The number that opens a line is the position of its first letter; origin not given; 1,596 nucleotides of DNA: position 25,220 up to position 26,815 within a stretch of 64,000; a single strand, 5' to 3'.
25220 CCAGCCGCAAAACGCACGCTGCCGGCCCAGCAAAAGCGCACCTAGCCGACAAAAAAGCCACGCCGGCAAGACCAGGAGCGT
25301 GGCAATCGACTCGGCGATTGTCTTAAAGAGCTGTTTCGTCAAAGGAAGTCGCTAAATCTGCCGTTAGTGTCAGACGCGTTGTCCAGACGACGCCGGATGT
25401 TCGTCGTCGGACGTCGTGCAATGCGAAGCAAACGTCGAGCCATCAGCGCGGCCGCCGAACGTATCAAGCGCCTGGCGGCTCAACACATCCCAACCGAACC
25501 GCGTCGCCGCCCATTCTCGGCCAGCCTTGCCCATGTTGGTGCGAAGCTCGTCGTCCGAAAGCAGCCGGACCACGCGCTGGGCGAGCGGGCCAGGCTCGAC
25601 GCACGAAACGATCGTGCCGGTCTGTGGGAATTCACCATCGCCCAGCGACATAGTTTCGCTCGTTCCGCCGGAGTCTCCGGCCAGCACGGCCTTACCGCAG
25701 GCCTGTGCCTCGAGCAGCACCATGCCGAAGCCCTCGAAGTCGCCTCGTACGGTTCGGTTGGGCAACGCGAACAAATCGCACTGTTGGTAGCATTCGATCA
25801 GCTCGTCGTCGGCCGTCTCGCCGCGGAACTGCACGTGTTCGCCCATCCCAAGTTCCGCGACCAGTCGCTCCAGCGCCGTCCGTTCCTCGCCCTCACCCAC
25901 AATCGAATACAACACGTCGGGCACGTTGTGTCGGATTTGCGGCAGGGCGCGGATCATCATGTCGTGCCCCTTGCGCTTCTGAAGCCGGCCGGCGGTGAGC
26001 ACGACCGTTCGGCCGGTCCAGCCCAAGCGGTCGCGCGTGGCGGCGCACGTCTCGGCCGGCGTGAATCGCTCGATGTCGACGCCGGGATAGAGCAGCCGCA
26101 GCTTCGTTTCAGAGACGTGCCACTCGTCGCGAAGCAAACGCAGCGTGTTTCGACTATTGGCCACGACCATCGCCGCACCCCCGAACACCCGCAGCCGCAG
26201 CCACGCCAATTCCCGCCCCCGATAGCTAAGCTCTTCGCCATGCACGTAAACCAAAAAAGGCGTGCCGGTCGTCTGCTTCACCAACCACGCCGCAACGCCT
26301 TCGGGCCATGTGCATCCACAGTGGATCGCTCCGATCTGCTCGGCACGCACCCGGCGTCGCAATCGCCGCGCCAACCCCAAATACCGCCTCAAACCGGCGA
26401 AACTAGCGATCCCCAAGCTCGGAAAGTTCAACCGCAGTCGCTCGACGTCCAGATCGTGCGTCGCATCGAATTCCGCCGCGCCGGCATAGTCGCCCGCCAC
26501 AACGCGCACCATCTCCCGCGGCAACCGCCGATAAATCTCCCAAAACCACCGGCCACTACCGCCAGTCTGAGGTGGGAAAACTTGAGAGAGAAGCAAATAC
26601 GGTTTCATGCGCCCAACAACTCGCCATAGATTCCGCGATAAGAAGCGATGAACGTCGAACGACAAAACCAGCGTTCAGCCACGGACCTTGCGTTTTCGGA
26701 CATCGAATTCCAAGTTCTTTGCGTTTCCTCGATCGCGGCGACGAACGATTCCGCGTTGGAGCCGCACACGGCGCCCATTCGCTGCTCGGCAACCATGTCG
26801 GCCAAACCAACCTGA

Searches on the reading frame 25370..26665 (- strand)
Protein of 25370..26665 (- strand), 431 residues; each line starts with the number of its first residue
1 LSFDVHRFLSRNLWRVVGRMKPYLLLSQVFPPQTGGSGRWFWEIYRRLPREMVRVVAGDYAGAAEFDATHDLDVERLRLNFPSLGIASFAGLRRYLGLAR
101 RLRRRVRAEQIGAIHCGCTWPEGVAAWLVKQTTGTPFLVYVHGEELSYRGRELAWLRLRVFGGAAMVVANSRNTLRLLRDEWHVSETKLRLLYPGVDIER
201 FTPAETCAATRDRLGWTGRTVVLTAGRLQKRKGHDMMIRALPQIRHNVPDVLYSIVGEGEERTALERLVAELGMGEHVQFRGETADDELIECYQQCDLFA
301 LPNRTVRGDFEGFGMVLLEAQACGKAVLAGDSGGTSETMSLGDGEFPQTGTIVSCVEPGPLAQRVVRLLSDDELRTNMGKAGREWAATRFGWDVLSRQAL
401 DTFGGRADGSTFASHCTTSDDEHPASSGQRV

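Call 45: search_protein_families(library=pfam, proteins=[window:25370-26665:-], max_evalue=0.00001)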
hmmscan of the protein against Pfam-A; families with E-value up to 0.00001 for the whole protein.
window:25370-26665:- (431 aa): 5 families
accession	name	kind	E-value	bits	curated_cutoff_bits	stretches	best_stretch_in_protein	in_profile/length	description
PF00534.26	Glycos_transf_1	-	7.5e-40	136.7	26.4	1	214-385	9-172/172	Glycosyl transferases group 1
PF13692.12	Glyco_trans_1_4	-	5.7e-30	104.9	27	1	220-371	2-142/142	Glycosyl transferases group 1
PF13439.12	Glyco_transf_4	-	5e-20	72.6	28.5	1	35-200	2-170/170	Glycosyltransferase Family 4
PF13579.12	Glyco_trans_4_4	-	8.7e-13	49.3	29.7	1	35-195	1-158/158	Glycosyl transferase 4-like domain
PF20706.3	GT4-conflict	-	6.1e-08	32.5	26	1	151-342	134-323/385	Family 4 Glycosyltransferase in conflict systems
